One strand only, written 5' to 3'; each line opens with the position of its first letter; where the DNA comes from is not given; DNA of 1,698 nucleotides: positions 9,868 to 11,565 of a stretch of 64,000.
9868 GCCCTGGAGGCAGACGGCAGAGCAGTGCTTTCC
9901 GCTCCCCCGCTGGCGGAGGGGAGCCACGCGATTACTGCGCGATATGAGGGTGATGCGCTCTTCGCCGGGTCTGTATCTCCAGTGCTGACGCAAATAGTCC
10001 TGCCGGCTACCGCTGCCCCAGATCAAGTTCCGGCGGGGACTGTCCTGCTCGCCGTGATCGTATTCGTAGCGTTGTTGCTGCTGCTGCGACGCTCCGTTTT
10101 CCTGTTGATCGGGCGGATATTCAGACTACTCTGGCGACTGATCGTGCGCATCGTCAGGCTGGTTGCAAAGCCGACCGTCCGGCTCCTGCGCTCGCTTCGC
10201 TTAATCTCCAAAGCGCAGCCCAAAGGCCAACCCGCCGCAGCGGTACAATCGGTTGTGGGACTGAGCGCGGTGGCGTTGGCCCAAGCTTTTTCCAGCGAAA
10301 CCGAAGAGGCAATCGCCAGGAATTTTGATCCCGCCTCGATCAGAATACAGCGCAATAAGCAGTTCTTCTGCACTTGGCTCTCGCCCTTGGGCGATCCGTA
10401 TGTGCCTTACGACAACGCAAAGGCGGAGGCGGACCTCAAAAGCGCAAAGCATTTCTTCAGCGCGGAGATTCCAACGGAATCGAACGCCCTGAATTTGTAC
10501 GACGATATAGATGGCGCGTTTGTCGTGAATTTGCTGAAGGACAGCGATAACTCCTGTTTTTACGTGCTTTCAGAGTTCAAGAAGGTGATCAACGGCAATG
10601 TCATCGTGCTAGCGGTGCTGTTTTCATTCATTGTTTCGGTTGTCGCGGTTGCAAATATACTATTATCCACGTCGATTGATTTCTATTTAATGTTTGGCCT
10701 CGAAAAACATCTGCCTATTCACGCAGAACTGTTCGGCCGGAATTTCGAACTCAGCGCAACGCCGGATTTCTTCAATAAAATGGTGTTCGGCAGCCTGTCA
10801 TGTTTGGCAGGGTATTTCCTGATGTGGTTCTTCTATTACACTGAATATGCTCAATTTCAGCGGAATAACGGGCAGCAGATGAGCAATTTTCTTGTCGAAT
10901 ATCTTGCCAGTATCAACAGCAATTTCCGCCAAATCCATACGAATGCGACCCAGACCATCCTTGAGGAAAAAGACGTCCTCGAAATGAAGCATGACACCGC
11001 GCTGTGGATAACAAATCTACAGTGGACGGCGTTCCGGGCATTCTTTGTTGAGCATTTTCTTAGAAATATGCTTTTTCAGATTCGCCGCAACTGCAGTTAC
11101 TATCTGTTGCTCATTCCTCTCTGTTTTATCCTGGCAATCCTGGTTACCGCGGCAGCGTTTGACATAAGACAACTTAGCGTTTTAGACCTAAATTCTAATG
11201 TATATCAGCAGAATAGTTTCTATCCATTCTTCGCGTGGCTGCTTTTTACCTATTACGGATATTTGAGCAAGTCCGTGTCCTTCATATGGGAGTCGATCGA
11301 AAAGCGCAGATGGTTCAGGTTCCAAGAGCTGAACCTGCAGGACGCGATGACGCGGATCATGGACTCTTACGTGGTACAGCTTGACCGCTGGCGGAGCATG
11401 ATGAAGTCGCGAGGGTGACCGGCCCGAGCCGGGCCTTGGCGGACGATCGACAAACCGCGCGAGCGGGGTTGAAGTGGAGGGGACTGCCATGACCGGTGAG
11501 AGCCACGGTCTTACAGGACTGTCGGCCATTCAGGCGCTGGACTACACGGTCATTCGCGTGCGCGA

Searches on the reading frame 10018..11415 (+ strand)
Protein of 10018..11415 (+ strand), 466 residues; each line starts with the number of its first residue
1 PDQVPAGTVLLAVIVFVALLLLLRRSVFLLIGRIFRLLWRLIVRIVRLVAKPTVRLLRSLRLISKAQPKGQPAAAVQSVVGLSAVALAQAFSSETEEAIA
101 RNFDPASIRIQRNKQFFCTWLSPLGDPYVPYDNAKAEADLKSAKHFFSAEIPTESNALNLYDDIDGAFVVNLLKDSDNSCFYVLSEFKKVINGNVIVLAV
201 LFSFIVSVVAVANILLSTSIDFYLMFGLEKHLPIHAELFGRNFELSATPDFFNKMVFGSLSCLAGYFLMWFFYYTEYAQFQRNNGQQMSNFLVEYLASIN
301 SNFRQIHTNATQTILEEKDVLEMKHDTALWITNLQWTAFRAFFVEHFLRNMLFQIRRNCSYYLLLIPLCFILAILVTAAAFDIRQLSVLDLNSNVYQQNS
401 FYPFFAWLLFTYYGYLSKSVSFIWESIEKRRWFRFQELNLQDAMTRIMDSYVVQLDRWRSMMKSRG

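Call 7: find_homologous_proteins(query=window:10219-11415:+, max_evalue=0.001)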
Query window:10219-11415:+ (399 aa): 85 proteins with E <= 0.001 among 5728 candidates.
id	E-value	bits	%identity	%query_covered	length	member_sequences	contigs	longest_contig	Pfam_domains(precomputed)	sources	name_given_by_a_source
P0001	7.1e-244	827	91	100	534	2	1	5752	-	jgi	-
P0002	1.6e-207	707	79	100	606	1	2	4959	PF16640.12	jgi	jgi:hypothetical protein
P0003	1.6e-207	707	79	100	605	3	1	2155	PF16640.12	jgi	jgi:hypothetical protein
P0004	2.3e-193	661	72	100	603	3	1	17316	PF16640.12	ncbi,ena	-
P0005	3.2e-186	637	72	100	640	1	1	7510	PF16640.12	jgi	jgi:hypothetical protein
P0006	5.3e-180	617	69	99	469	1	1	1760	-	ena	-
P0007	7.6e-155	534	63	99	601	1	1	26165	PF16640.12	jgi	jgi:hypothetical protein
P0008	6.3e-152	524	58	99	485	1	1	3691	-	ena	-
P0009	4.1e-149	515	57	99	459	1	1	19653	-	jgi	jgi:hypothetical protein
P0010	1.8e-148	513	58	99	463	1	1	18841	-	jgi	jgi:hypothetical protein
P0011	4.2e-148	512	57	99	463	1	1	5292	-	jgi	jgi:hypothetical protein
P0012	5.7e-148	511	56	100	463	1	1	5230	-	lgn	-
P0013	9.3e-148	510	57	100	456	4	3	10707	-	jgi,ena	-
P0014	1.0e-147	510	57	100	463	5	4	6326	-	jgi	jgi:hypothetical protein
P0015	4.2e-147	508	56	100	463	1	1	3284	-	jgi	jgi:hypothetical protein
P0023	8.5e-143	494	55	99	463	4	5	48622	-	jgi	jgi:hypothetical protein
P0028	2.2e-132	460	54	100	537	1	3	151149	-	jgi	jgi:hypothetical protein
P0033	1.1e-127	444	59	84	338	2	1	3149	-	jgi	jgi:ABC-type multidrug transport system fused ATPase/permease subunit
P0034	5.4e-127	442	54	100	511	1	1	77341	-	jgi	jgi:hypothetical protein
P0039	2.4e-122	427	50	100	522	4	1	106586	-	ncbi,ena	-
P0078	1.2e-87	313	41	96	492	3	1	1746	-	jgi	jgi:hypothetical protein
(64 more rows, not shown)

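Call 21: find_encoding_contigs(protein=P0023, flank=6000, max_places=2)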
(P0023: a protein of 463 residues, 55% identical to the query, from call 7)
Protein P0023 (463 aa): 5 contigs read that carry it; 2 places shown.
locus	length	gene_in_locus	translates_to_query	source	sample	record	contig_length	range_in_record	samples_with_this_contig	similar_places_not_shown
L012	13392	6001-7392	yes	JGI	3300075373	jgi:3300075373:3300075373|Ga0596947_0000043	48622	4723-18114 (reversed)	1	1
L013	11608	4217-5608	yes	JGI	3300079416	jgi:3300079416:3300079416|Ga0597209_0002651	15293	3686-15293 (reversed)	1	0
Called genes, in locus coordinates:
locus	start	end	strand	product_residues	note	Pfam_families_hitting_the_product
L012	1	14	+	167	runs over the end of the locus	PF03551:PadR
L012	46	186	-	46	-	-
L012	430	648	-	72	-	PF04325:DUF465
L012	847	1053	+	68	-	PF04325:DUF465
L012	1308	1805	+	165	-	PF00731:AIRC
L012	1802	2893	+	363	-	PF00291:PALP (faint), PF22660:RS_preATP-grasp-like, PF02222:ATP-grasp, PF17769:PurK_C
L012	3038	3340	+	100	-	PF01165:Ribosomal_S21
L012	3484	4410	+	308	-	-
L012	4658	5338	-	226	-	-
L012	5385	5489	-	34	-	-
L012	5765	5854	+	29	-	-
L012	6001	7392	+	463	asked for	-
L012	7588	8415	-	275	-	PF05448:AXE1 (faint), PF02230:Abhydrolase_2 (faint), PF12146:Hydrolase_4, PF00561:Abhydrolase_1, PF12697:Abhydrolase_6 (faint), PF01738:DLH (weak)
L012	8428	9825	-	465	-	PF02233:PNTB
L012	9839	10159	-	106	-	PF12769:PNTB_4TM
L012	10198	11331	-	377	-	PF05222:AlaDh_PNT_N, PF01262:AlaDh_PNT_C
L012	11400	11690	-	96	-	PF07835:COX4_pro_2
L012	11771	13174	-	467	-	PF03109:ABC1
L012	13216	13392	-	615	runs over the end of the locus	PF08439:Peptidase_M3_N, PF01432:Peptidase_M3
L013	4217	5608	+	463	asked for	-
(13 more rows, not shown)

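Call 22: find_encoding_contigs(protein=P0028, flank=6000, max_places=2)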
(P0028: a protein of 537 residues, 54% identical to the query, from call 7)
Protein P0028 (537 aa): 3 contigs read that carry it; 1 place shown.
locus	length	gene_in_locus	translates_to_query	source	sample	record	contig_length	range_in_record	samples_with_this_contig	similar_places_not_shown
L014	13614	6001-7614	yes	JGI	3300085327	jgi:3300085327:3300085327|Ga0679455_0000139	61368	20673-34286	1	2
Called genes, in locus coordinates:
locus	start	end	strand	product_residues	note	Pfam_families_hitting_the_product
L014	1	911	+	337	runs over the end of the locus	PF01557:FAA_hydrolase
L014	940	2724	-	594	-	PF00999:Na_H_Exchanger, PF02254:TrkA_N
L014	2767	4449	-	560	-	PF00999:Na_H_Exchanger, PF02254:TrkA_N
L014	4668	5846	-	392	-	PF02771:Acyl-CoA_dh_N, PF02770:Acyl-CoA_dh_M, PF00441:Acyl-CoA_dh_1, PF08028:Acyl-CoA_dh_2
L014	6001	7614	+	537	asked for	-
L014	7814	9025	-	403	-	PF02746:MR_MLE_N, PF13378:MR_MLE_C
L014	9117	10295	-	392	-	PF02515:CoA_transf_3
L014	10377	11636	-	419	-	PF04391:DUF533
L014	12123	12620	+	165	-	PF13628:DUF4142 (weak)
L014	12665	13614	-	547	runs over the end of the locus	PF00009:GTP_EFTU, PF01926:MMR_HSR1 (faint), PF22594:GTP-eEF1A_C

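Call 25: search_protein_families(library=ncbifam, proteins=[P0023, P0039, P0078], max_evalue=1)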
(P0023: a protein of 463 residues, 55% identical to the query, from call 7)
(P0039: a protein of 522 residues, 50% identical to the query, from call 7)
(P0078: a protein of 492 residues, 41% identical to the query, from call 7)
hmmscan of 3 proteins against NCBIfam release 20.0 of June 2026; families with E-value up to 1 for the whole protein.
P0023 (463 aa): 0 families

P0039 (522 aa): 0 families

P0078 (492 aa): 1 family
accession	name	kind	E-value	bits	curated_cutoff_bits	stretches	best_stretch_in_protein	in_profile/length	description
NF041745.1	RdrD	equivalog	0.018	14.9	230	1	377-442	29-96/227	antiviral RADAR system accessory protein RdrD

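Call 35: predict_structure(alignment_id=A3)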
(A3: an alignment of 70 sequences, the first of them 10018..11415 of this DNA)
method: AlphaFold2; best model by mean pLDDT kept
length: 466 residues; sequences in the alignment: 70
mean_pLDDT: 84.8   pTM: 0.80
mean pLDDT of the five models: 84.8, 82.3, 80.6, 80.6, 80.1
residues with pLDDT >= 90: 220; 70-90: 194; 50-70: 30; < 50: 22
segments of 3 or more residues with pLDDT < 50: 71-90
pLDDT, mean of each block of 10 residues (from residue 1): 79 94 79 84 87 81 60 43 44 80 89 92 87 92 90 77 89 92 95 95 96 89 83 60 64 91 97 95 94 93 93 85 91 94 94 91 93 93 82 76 93 92 82 80 90 87 77
secondary structure, 60 per line:
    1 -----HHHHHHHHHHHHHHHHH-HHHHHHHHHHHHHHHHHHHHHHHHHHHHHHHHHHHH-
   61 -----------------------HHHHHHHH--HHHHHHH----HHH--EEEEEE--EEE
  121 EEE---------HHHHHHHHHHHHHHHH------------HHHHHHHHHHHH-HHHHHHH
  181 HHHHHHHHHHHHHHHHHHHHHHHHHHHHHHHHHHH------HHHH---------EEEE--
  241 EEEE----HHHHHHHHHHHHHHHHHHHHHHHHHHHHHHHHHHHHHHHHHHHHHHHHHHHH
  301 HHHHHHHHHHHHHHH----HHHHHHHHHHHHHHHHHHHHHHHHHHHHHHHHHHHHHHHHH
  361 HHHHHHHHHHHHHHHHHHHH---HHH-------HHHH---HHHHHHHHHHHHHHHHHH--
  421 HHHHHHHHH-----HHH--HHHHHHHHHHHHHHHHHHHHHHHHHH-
elements in order: H6-22 H24-59 H84-91 H94-100 E110-115 E118-123 H133-148 H161-172 H174-215 H222-225 E235-238 E241-244 H249-315 H320-380 H394-397 H401-418 H421-429 H440-465

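Call 50: fold_search(model_id=the predicted structure, library=pdb)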
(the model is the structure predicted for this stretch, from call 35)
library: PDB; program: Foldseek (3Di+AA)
matches with E <= 10: 508; with E <= 0.001: 0
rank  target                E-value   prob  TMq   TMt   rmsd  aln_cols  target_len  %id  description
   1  4ayw                  2.6e-01  0.18  0.13  0.11  33.8       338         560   15  STRUCTURE OF THE HUMAN MITOCHONDRIAL ABC TRANSPORTER, ABCB10 (PLATE FORM) (released 2012-07-11)
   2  7y48                  4.1e-01  0.08  0.09  0.08  35.1       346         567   18  Cryo-EM Structure of biliverdin-bound mitochondrial ABC transporter ABCB10 from Biortus (released 2023-05-24)
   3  6ujr                  4.4e-01  0.12  0.11  0.06  33.3       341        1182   12  P-glycoprotein mutant-F724A and C952A-with BDE100 (released 2020-05-27)
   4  7dnz_A                4.6e-01  0.11  0.11  0.09  34.0       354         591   13  Cryo-EM structure of the human ABCB6 (Hemin and GSH-bound) (released 2022-06-22)
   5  4tql_A                4.8e-01  0.84  0.22  0.40  11.5       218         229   10  Computationally designed three helix bundle (released 2014-10-15)
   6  4tql_B                5.2e-01  0.82  0.22  0.39  11.8       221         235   10  Computationally designed three helix bundle (released 2014-10-15)
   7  4ayx                  5.2e-01  0.13  0.13  0.11  33.1       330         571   14  STRUCTURE OF THE HUMAN MITOCHONDRIAL ABC TRANSPORTER, ABCB10 (ROD FORM B) (released 2012-07-11)
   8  6ujp                  5.2e-01  0.10  0.10  0.06  33.5       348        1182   12  P-glycoprotein mutant-F979A and C952A-with BDE100 (released 2020-05-27)
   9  7r5k_K0               5.2e-01  0.06  0.08  0.04  39.1       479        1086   12  Human nuclear pore complex (constricted) (released 2022-06-22)
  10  6h2e_P                5.5e-01  0.18  0.14  0.21  20.9       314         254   11  Structure of the soluble AhlC of the tripartite alpha-pore forming toxin, AHL, from Aeromonas hydrophila. (released 2019-07-10)
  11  4ayt                  6.2e-01  0.12  0.13  0.11  33.4       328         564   13  STRUCTURE OF THE HUMAN MITOCHONDRIAL ABC TRANSPORTER, ABCB10 (released 2012-07-11)
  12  6ujn                  6.5e-01  0.08  0.10  0.06  33.1       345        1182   12  P-glycoprotein mutant-C952A-with BDE100 (released 2020-05-27)
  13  7np7_D4               6.7e-01  0.03  0.07  0.07  33.9       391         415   11  Structure of an intact ESX-5 inner membrane complex, Composite C1 model (released 2021-06-02)
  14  9dbq_A                7.0e-01  0.08  0.10  0.08  33.3       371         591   13  Cryo-EM structure of human ABCB6 transporter in an inward-facing conformation (released 2024-11-20)
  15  3zdq                  7.3e-01  0.11  0.13  0.11  33.0       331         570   14  STRUCTURE OF THE HUMAN MITOCHONDRIAL ABC TRANSPORTER, ABCB10 (NUCLEOTIDE-FREE FORM) (released 2013-01-23)
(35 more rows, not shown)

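Call 52: fold_search(model_id=the predicted structure, library=viral)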
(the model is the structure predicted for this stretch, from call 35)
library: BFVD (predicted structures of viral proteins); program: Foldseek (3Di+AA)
matches with E <= 10: 294; with E <= 0.001: 0
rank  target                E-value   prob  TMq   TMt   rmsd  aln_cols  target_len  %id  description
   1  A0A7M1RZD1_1          1.0e-01  0.47  0.16  0.07  59.9       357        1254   11  Uncharacterized protein [uncultured phage cr127_1]
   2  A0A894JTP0            1.4e-01  0.28  0.14  0.16  37.3       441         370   11  (no name in the UniProt tables at hand)
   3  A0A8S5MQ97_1          2.4e-01  0.11  0.11  0.08  28.9       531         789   11  Tape measure domain protein [Siphoviridae sp. ctaLC6]
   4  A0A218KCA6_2          3.0e-01  0.33  0.17  0.10  23.8       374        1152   11  Putative tail tape measure protein [Bacillus phage PBC2]
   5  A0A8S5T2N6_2          3.4e-01  0.15  0.14  0.08  34.5       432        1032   11  Morphogenesis protein 1 wall, phi29, hydrolase, infection [Myoviridae sp. ctqfO1]
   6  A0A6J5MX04            3.6e-01  0.25  0.19  0.21  46.7       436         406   10  Intramolecular chaperone auto-processing domain containing protein [uncultured Caudovirales phage]
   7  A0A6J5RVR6            3.7e-01  0.07  0.10  0.04  47.6       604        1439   10  Caudovirus, tape measure, N-terminal [uncultured Caudovirales phage]
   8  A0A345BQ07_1          3.9e-01  0.15  0.13  0.06  41.7       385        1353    9  (no name in the UniProt tables at hand)
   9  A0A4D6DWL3            4.4e-01  0.13  0.12  0.15  26.6       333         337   10  Uncharacterized protein [Edwardsiella phage pEt-SU]
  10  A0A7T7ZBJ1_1          4.4e-01  0.09  0.09  0.06  49.6       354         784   11  (no name in the UniProt tables at hand)
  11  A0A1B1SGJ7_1          4.8e-01  0.14  0.13  0.08  37.7       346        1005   11  (no name in the UniProt tables at hand)
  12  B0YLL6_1              5.0e-01  0.20  0.18  0.07  44.3       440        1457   15  Uncharacterized protein [Glossina hytrovirus (isolate Glossina pallidipes/Ethiopia/Seibersdorf/-)]
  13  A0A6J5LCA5            5.0e-01  0.09  0.11  0.10  31.4       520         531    9  Uncharacterized protein [uncultured Caudovirales phage]
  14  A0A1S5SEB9            5.4e-01  0.41  0.18  0.22  18.4       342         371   12  (no name in the UniProt tables at hand)
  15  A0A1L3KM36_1          5.4e-01  0.06  0.09  0.05  27.5       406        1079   11  (no name in the UniProt tables at hand)
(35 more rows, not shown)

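Call 54: search_protein_families(library=pfam, alignment_id=A4, max_evalue=1)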
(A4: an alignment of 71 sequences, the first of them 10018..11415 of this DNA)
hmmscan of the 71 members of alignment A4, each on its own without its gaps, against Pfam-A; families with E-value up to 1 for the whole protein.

A. member 1, window:10018-11415:+ (466 aa): 1 family
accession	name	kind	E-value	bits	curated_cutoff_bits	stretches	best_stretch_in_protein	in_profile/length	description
PF07786.18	HGSNAT_cat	-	0.0026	17.8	22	1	355-420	118-183/222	Heparan-alpha-glucosaminide N-acetyltransferase, catalytic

B. families by the number of members that match (of 71 scanned): 53 families (the first 25 are shown)
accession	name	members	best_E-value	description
PF20990.2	DUF2207_C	5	0.009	Predicted membrane protein (DUF2207) C-terminal domain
PF02049.23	FliE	3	0.07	Flagellar hook-basal body complex protein FliE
PF24838.2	8xMP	2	0.0025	Octameric membrane protein family (8xMP)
PF07332.16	Phage_holin_3_6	2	0.012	Putative Actinobacterial Holin-X, holin superfamily III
PF07786.18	HGSNAT_cat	1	0.0026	Heparan-alpha-glucosaminide N-acetyltransferase, catalytic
PF00487.30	FA_desaturase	1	0.0038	Fatty acid desaturase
PF11188.13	DUF2975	1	0.026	Protein of unknown function (DUF2975)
PF21312.3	ORC1_wHTH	1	0.026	Origin recognition complex subunit 1 C-terminal winged HTH domain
PF25637.1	DUF7942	1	0.034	Family of unknown function (DUF7942)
PF09843.14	DUF2070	1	0.035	Predicted membrane protein (DUF2070)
PF19892.4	DUF6365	1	0.038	Family of unknown function (DUF6365)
PF06667.17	PspB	1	0.039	Phage shock protein B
PF03904.18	DUF334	1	0.044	Domain of unknown function (DUF334)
PF11226.13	DUF3022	1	0.045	Protein of unknown function (DUF3022)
PF02163.28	Peptidase_M50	1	0.045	Peptidase family M50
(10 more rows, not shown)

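Call 55: search_solved_structures(query=A4, max_evalue=10)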
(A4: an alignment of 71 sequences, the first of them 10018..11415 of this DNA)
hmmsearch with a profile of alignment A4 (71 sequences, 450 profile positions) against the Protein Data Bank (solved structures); distinct sequences matched with E-value up to 10: 7.
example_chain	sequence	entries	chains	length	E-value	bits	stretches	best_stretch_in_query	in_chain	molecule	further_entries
24xy_R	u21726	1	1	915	0.0024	20.2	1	191-265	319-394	Soluble cytochrome b562,P2Y purinoceptor 13,LgBiT tag,GFP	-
7xdi_A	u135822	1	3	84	0.062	15.6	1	182-258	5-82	VP1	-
2zd9_A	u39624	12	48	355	0.56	12.4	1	174-253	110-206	Mll3241 protein | Cyclic nucleotide-gated potassium channel mll3241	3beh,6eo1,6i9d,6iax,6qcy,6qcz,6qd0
4chv_A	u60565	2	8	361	0.58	12.4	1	174-253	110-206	CYCLIC NUCLEOTIDE-GATED POTASSIUM CHANNEL MLL3241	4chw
6xor_A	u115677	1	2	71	0.96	11.7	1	266-307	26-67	Protein swallow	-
9e5c_4u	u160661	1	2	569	3.8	9.7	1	21-107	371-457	TbRSP63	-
6b87_A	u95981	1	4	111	7.2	8.8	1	173-214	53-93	TMHC2_E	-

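Call 58: find_encoding_contigs(protein=P0034, flank=6000, max_places=2)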
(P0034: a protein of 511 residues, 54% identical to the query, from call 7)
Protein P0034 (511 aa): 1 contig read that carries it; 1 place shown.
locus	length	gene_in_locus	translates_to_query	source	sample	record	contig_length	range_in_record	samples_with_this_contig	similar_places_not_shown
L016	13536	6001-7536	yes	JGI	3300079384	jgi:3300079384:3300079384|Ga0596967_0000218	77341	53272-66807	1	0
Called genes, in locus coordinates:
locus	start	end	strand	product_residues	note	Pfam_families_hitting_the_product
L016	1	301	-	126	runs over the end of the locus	PF02152:FolB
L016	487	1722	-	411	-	PF00764:Arginosuc_synth, PF20979:Arginosuc_syn_C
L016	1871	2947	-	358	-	PF13379:NMT1_2, PF09084:NMT1, PF12974:Phosphonate-bd, PF16868:NMT1_3 (weak)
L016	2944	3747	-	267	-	PF00528:BPD_transp_1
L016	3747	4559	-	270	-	PF00005:ABC_tran, PF13304:AAA_21 (faint)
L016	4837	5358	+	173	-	PF13599:Pentapeptide_4 (weak), PF13576:Pentapeptide_3 (faint), PF00805:Pentapeptide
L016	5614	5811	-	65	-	-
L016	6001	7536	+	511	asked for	-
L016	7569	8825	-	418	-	PF01070:FMN_dh, PF00478:IMPDH (weak), PF03060:NMO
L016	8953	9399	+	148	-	-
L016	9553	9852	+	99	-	-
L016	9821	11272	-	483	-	PF02447:GntP_permease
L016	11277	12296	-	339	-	PF01734:Patatin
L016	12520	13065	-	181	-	-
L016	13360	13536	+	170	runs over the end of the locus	PF13441:Gly-zipper_YMGG (weak), PF06897:DUF1269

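Call 61: find_encoding_contigs(protein=P0001, flank=6000, max_places=2)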
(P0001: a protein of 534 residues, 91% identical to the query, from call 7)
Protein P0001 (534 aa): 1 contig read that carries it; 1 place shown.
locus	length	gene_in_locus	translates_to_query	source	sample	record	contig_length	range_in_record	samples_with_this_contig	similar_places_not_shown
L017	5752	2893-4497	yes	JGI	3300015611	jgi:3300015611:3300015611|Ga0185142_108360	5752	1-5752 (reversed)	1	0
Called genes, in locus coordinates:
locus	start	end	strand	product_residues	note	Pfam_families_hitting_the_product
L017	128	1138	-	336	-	PF13407:Peripla_BP_4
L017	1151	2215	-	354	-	PF00356:LacI, PF00532:Peripla_BP_1, PF13407:Peripla_BP_4, PF13377:Peripla_BP_3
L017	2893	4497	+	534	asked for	-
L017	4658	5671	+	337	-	PF13400:Tad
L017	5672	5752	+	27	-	?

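Call 62: find_encoding_contigs(protein=P0007, flank=6000, max_places=2)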
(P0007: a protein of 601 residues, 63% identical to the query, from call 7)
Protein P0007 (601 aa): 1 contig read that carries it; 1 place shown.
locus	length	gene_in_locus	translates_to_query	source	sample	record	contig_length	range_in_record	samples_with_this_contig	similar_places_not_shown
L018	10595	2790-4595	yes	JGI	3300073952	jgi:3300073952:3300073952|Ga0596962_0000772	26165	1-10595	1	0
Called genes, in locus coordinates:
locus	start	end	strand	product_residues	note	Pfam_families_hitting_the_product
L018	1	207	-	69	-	?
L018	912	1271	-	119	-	PF13730:HTH_36, PF13545:HTH_Crp_2 (weak)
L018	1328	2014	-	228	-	-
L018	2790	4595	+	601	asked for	PF16640:Big_3_5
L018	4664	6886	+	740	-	PF00400:WD40 (faint), PF13191:AAA_16 (weak), PF24883:NPHP3_N (weak), PF23381:Beta-prop_IFT122_1st, PF24817:WD40_WDHD1_1st (faint), PF25173:Beta-prop_WDR3_1st, PF25175:Beta-prop_WDR5, PF25047:Beta-prop_TEP1_2nd (weak), +1 more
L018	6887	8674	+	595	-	-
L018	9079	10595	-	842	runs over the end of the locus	PF13676:TIR_2, PF03781:FGE-sulfatase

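Call 65: search_dna_similar(query=window:10018-11415:+, collection=plasmids, mode=protein, max_rows=10, max_evalue=0.001)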
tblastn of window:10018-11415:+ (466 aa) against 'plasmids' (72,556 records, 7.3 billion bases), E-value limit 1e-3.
No match.

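Call 66: search_dna_similar(query=window:10018-11415:+, collection=phages, mode=protein, max_rows=10, max_evalue=0.001)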
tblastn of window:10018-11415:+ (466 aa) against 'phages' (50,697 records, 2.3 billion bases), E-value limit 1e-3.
No match.
